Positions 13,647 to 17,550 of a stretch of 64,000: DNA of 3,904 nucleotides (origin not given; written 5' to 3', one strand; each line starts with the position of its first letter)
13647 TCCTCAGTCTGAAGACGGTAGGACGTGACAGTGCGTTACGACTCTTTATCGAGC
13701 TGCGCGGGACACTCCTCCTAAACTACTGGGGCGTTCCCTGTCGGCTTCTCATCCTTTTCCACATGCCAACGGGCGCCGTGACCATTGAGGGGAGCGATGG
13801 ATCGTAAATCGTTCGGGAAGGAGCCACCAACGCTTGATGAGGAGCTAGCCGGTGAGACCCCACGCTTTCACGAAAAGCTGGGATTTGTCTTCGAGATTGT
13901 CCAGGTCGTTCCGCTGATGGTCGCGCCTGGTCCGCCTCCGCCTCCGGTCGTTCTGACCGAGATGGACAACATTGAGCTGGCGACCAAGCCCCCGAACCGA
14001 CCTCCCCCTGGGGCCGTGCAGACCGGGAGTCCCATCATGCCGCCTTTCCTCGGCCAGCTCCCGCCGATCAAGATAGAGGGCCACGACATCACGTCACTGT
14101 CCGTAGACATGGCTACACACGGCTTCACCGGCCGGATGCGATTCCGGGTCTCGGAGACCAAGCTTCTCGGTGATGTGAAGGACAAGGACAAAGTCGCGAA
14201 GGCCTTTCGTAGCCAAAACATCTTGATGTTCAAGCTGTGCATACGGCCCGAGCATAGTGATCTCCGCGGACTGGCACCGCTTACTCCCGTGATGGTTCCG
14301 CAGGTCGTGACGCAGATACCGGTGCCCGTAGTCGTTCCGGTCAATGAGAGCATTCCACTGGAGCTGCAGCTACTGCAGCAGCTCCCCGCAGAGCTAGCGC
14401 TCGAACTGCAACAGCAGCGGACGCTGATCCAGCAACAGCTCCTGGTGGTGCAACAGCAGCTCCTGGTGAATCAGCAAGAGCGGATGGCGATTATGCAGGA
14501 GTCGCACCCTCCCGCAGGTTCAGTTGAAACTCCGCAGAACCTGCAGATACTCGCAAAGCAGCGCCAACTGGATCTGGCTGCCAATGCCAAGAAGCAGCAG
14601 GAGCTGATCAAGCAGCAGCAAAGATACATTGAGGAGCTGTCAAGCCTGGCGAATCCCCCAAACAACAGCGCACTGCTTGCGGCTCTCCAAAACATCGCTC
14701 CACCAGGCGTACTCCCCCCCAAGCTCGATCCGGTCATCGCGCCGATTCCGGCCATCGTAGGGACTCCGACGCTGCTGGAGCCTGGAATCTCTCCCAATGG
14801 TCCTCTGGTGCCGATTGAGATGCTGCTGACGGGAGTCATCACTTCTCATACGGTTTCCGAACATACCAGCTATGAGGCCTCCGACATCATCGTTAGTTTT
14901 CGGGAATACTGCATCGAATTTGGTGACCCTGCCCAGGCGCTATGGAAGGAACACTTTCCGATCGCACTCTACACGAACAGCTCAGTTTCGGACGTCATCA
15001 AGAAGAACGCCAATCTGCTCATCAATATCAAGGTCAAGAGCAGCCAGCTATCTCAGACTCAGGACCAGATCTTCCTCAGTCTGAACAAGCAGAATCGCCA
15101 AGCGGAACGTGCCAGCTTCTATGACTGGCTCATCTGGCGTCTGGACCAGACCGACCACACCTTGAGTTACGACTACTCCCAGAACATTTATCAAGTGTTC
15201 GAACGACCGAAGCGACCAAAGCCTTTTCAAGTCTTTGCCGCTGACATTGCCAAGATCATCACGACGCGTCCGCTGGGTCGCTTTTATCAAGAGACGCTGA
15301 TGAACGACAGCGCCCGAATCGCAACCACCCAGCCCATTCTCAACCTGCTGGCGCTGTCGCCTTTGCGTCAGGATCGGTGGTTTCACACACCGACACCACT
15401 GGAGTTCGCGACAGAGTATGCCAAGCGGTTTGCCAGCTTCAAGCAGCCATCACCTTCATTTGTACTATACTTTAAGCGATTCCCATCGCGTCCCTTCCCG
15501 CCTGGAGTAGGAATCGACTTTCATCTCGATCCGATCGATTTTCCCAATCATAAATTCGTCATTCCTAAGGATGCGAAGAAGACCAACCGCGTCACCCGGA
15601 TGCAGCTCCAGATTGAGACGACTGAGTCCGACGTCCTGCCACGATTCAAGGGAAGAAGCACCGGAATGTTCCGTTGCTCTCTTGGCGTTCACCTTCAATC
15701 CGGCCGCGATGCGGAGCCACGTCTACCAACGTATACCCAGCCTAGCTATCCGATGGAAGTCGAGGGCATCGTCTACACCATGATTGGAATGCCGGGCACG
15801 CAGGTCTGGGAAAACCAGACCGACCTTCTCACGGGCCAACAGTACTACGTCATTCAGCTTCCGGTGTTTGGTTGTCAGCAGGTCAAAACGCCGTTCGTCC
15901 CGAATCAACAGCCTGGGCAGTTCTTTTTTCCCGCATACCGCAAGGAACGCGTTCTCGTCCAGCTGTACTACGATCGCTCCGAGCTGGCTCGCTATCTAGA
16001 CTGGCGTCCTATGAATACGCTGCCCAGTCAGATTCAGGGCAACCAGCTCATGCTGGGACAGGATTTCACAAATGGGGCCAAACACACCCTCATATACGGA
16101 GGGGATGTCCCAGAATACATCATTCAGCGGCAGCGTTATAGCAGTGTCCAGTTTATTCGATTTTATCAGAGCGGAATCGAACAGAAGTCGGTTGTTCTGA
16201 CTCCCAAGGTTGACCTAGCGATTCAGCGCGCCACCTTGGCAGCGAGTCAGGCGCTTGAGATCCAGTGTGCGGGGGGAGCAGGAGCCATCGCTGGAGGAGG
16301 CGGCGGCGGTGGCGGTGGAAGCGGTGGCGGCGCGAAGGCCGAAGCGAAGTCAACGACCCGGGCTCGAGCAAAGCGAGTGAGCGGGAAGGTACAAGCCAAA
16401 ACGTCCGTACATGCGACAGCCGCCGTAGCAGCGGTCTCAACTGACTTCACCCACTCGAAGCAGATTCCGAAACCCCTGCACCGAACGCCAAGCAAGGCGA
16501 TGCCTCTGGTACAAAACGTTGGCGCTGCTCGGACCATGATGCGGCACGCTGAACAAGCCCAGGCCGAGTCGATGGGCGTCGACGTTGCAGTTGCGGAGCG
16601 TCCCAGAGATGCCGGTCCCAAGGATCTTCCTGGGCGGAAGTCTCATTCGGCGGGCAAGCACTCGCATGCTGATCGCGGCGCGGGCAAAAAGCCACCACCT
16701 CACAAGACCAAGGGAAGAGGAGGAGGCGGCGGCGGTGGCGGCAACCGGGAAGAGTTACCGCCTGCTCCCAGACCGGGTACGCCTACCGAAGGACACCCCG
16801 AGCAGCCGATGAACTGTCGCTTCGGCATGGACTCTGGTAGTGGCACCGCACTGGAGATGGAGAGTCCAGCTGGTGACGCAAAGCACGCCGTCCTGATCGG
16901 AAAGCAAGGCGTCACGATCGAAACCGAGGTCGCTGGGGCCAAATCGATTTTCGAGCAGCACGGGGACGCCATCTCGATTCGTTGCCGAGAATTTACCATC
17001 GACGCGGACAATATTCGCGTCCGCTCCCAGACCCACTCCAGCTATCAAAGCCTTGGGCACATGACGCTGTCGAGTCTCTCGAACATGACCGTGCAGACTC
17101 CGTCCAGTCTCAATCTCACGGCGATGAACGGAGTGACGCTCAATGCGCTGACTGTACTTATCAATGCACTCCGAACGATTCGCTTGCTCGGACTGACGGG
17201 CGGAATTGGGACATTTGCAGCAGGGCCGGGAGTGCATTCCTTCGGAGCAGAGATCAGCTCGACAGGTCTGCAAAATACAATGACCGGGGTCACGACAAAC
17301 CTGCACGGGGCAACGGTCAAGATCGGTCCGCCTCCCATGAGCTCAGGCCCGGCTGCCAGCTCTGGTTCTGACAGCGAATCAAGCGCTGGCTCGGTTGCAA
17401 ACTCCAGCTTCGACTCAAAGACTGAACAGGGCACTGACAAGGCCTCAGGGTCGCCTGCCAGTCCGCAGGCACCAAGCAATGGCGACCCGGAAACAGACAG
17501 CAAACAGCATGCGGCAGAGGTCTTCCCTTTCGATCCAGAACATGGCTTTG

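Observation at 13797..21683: Giant 2.6-kDa-residue protein translationally coupled inside the T6SS baseplate operon: VgrG-like core plus ~1,400-aa disordered tail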

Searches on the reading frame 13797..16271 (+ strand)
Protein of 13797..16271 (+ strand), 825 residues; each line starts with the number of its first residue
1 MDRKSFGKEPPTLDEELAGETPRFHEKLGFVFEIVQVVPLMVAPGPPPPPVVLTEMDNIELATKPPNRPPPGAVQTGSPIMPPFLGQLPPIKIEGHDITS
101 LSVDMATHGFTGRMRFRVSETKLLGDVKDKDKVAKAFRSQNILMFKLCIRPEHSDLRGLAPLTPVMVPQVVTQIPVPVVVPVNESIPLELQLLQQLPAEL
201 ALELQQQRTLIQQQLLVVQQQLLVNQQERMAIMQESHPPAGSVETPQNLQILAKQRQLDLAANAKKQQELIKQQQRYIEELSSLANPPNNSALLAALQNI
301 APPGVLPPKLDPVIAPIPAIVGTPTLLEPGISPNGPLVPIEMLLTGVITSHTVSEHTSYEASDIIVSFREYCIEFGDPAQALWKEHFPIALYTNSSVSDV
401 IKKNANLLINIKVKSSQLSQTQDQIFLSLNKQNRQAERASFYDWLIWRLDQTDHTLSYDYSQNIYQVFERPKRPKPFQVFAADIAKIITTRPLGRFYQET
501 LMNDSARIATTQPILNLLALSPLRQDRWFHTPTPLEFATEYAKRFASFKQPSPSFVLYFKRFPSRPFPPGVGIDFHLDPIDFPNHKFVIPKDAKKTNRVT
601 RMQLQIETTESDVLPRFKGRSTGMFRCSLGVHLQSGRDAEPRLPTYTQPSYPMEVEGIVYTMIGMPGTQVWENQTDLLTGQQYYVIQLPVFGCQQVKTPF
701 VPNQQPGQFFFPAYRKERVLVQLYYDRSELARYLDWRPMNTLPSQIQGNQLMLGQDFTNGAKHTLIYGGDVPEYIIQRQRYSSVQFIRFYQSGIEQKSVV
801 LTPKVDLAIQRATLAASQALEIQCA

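Call 24: find_related_loci(query=A1, collection=genome_contigs, flank=10000)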
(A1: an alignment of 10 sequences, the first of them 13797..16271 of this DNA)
Query A1 (825 aa) in genome_contigs; peptide patterns used: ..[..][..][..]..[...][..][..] (x = any residue, [..] = any of these).
101 stretches matched a pattern; 85 encode a relative of the query (tblastn E <= 1e-3); the best 80 are kept; 80 distinct loci.
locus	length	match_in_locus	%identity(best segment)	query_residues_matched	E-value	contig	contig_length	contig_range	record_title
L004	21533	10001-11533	35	90-778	4e-90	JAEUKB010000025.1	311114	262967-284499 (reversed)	MAG: Myxococcales bacterium isolate new MAG-84 k141_1559353, whole genome shotgun sequence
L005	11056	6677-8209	35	90-778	9e-89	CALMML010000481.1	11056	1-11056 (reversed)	MAG TPA_asm: uncultured Myxococcales bacterium isolate SRR5676451_bin.61_CONCOCT_v1.1_MAG genome assembly, contig: ERZ72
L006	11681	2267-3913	36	11-778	1e-85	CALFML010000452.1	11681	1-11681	MAG TPA_asm: uncultured Myxococcales bacterium isolate SRR6231182_bin.80_CONCOCT_v1.1_MAG genome assembly, contig: ERZ65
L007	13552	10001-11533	35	90-778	4e-84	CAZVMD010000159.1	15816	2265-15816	MAG TPA_asm: uncultured Myxococcales bacterium isolate SRP189682_co2_147 genome assembly, contig: NODE_6024_length_15816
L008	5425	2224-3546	34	338-778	3e-83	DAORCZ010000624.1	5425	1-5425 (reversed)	MAG TPA_asm: Pseudomonadota bacterium isolate AMR_MDS_0893 NODE_11104_length_5425_cov_4.709683, whole genome shotgun seq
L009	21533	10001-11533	34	90-778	6e-83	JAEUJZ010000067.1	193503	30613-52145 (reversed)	MAG: Myxococcales bacterium isolate new MAG-82 k141_1267852, whole genome shotgun sequence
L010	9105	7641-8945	35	344-778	2e-82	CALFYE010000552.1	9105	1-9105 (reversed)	MAG TPA_asm: uncultured Myxococcales bacterium isolate SRR6231182_bin.43_CONCOCT_v1.1_MAG genome assembly, contig: ERZ65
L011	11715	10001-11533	34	90-778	1e-82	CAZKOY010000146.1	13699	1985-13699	MAG TPA_asm: uncultured Myxococcales bacterium isolate SRP189682_co2_316 genome assembly, contig: NODE_7622_length_13699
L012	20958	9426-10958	33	90-778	6e-81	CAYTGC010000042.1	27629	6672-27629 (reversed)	MAG TPA_asm: uncultured Myxococcales bacterium isolate SRP189682_co2_104 genome assembly, contig: NODE_2259_length_27629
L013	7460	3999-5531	32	90-778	3e-78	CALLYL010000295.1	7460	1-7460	MAG TPA_asm: uncultured Myxococcales bacterium isolate SRR5676476_bin.50_CONCOCT_v1.1_MAG genome assembly, contig: ERZ72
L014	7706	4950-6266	30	344-789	6e-57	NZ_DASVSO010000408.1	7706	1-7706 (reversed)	MAG: Archangium sp. isolate SMAG_U3264 k141_360724, whole genome shotgun sequence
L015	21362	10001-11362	29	346-794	1e-55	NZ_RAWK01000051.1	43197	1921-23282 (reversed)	Corallococcus aberystwythensis strain AB050A NODE_51_43197_cov_17.6939_ID_11543, whole genome shotgun sequence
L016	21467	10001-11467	28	289-792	1e-55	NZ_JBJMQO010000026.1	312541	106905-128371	MAG: Archangium sp. isolate H3_16_all_fractions_metab_conc_11_70_0 k255_1923312, whole genome shotgun sequence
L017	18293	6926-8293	31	306-778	2e-55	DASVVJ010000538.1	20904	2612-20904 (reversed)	MAG TPA_asm: Myxococcaceae bacterium isolate SMAG_U3340 k141_429832, whole genome shotgun sequence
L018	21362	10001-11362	29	344-794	2e-55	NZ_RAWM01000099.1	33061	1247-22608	Corallococcus interemptor strain AB047A NODE_99_33061_cov_64.7537_ID_8117, whole genome shotgun sequence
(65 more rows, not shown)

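Call 28: find_homologous_proteins(query=A1, max_evalue=0.00001)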
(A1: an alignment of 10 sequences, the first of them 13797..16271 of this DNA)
Query A1 (10 sequences): 8000 candidates shared short words with the query, none scored E <= 0.00001.
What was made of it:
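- Tried and rejected: Probably the low-complexity insertion words swamped the 8,000-candidate prefilter (call 28).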

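Call 30: search_solved_structures(query=A1, max_evalue=10, show_alignments=2)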
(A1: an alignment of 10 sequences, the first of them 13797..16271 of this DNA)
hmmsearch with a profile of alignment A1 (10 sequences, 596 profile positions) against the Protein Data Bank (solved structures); distinct sequences matched with E-value up to 10: 1.
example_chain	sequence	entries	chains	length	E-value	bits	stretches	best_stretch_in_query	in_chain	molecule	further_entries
6u9e_A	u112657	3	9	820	7.7e-09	37.5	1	108-206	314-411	PdpA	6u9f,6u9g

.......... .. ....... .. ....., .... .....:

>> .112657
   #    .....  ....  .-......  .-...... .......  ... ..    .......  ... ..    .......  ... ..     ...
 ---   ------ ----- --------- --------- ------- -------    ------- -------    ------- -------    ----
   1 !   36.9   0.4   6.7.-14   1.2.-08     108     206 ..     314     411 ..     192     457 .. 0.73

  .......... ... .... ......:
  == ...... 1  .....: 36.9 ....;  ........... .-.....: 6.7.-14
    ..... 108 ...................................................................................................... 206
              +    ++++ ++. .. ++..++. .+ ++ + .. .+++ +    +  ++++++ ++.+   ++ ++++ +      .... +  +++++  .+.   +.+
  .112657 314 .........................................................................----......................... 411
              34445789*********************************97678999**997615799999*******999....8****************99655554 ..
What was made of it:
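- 14808..16271 (+): aa 338-825: hub core and gp5-like OB region (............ at aa 718). Profile hit to PdpA 6u9e_A, E 7.7e-9 (call 30).
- On PdpA family (Francisella subtype-ii T6SS hub): hmmsearch of profile A1 against PDB sequences gives PdpA as the sole hit, E 7.7e-9, over about 100 residues (call 30).
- The hub profile's only PDB sequence hit is PdpA (E 7.7e-9; call 30).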

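Call 49: predict_structure(alignment_id=A1)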
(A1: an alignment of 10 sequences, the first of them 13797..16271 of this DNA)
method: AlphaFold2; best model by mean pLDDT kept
length: 825 residues; sequences in the alignment: 10
mean_pLDDT: 60.7   pTM: 0.53
mean pLDDT of the five models: 60.7, 58.8, 58.3, 55.3, 54.9
residues with pLDDT >= 90: 44; 70-90: 279; 50-70: 222; < 50: 280
segments of 3 or more residues with pLDDT < 50: 1-9, 40-83, 122-129, 158-196, 240-243, 287-295, 297-336, 496-536, 615-618, 662-671, 702-711, 736-753, 791-825
pLDDT, mean of each block of 10 residues (from residue 1): 38 64 84 77 35 29 32 31 52 79 92 83 44 77 87 56 31 30 33 51 71 76 76 62 57 74 77 78 58 46 30 27 28 47 88 76 66 87 69 75 84 85 64 72 86 86 87 78 82 49 35 34 30 47 58 83 84 70 60 81 89 52 85 80 77 65 39 54 66 64 39 60 67 51 40 51 57 57 55 30 38 44 35
secondary structure, 60 per line:
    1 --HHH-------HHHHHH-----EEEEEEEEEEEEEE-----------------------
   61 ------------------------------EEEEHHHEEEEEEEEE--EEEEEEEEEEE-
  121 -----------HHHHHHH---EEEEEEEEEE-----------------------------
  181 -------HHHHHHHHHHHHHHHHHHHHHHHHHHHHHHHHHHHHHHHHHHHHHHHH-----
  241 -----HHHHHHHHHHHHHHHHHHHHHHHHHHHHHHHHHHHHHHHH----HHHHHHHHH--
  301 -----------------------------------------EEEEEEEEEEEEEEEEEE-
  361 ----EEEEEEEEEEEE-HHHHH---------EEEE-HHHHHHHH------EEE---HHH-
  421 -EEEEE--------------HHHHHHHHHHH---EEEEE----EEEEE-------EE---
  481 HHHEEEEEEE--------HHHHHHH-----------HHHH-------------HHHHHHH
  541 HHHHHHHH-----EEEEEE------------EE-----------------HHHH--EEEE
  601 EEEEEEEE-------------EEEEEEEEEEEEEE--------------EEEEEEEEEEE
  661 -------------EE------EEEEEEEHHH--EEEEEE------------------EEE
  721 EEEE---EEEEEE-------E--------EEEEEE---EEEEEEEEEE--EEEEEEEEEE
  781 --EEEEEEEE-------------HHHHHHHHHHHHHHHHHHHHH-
elements in order (helices of 4 or more, strands of 3 or more residues): H13-18 E24-37 E91-94 E98-106 E109-119 H132-138 E142-151 H188-235 H246-285 H290-298 E342-359 E365-376 H378-382 E392-395 H397-404 E411-413 E422-426 H441-451 E455-459 E464-468 E484-490 H499-505 H517-520 H534-548 E554-559 H591-594 E597-608 E622-635 E650-660 E682-688 E694-699 E718-724 E728-733 E750-755 E759-768 E771-780 E783-790 H804-824
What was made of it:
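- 13797..14276 (+): aa 1-160: first part of the gp27-like hub, including a Pro-rich lineage-specific insertion (aa 39-88). AF2 gives strands with pLDDT 77-92 outside the insertion (call 49).
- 14277..14807 (+): aa 161-337: lineage-specific insertion in the hub. V/P-rich stretch, two long Q/L helices (188-235, 246-285), then a Pro-rich stretch. Helices predicted in call 49.
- On gp27/gp5-type central spike of contractile injection systems (VgrG superfamily in the broad sense): Model quality is moderate (mean pLDDT 60.7; structured parts 70-90; call 49).
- On PdpA family (Francisella subtype-ii T6SS hub): The model shows only a short N-terminal helix (aa 13-18; call 49).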

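Call 52: fold_search(model_id=the predicted structure, library=pdb)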
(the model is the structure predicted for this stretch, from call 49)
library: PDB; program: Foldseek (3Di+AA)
matches with E <= 10: 202; with E <= 0.001: 22
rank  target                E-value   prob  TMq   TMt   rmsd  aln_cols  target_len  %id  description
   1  6u9e_A                7.7e-16  1.00  0.36  0.49  16.1       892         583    9  Structure of PdpA-VgrG Complex, Lidless (released 2019-10-23)
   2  6u9g_A                5.1e-15  1.00  0.35  0.43  16.8       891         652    9  Structure of Francisella PdpA-VgrG Complex, half-lidded (released 2019-10-23)
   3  6u9f_A                8.8e-15  1.00  0.36  0.41  13.9       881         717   10  Structure of Francisella PdpA-VgrG Complex, Lidded (released 2019-10-23)
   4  9mlp_B                2.2e-12  1.00  0.28  0.35  13.6       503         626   10  Crystal structure of VgrS from Salmonella Typhimurium (released 2026-01-28)
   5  9qgm_8A               3.2e-12  1.00  0.26  0.37  16.4       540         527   11  Cryo-EM structure of the PlPVC1 central spike, 3-fold symmetrized (C3), in extended state (released 2025-10-29)
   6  8gra_G                3.6e-12  1.00  0.26  0.33  13.1       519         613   11  Structure of Type VI secretion system cargo delivery vehicle Hcp-VgrG-PAAR (released 2023-07-12)
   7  9mlp_A                5.5e-12  1.00  0.28  0.34  14.0       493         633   10  Crystal structure of VgrS from Salmonella Typhimurium (released 2026-01-28)
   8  9mlp_C                6.9e-12  1.00  0.29  0.36  13.2       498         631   10  Crystal structure of VgrS from Salmonella Typhimurium (released 2026-01-28)
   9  7b5h_AJ               1.1e-11  1.00  0.20  0.27  20.2       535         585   11  Cryo-EM structure of the contractile injection system base plate from Anabaena PCC7120 (released 2022-02-23)
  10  6j0m_A                2.7e-11  1.00  0.25  0.35  17.4       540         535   12  Cryo-EM Structure of an Extracellular Contractile Injection System, PVC baseplate in extended state (reconstructed wit (released 2019-04-10)
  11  7q5p_A                1.5e-10  1.00  0.29  0.37  12.0       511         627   10  Structure of VgrG1 from Pseudomonas protegens. (released 2021-12-15)
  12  2p5z                  4.5e-10  1.00  0.24  0.49   9.3       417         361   12  The E. coli c3393 protein is a component of the type VI secretion system and exhibits structural similarity to T4 bacter (released 2007-04-03)
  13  6rbk_C                1.0e-09  1.00  0.25  0.36  14.3       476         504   12  Cryo-EM structure of the anti-feeding prophage (AFP) baseplate in extended state, 3-fold symmetrised (released 2019-04-24)
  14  9gtr_q                1.3e-09  1.00  0.27  0.33  14.2       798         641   10  Cryo-EM structure of a contractile injection system in Streptomyces coelicolor, the baseplate complex in extended stat (released 2025-06-18)
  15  4uhv_B                6.3e-09  1.00  0.28  0.34  12.6       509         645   10  The structure of VgrG1, the needle tip of the bacterial Type VI Secretion System (released 2016-01-27)
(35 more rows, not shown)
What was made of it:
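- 14808..16271 (+): Foldseek top hit PdpA, E 7.7e-16 (call 52).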

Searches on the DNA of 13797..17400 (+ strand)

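Call 82: search_dna_similar(query=window:13797-17400:+, collection=plasmids, mode=near, max_rows=5)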
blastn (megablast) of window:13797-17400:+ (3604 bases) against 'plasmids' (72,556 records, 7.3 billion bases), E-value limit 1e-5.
No match.
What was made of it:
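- Tried and rejected: No match (call 82).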
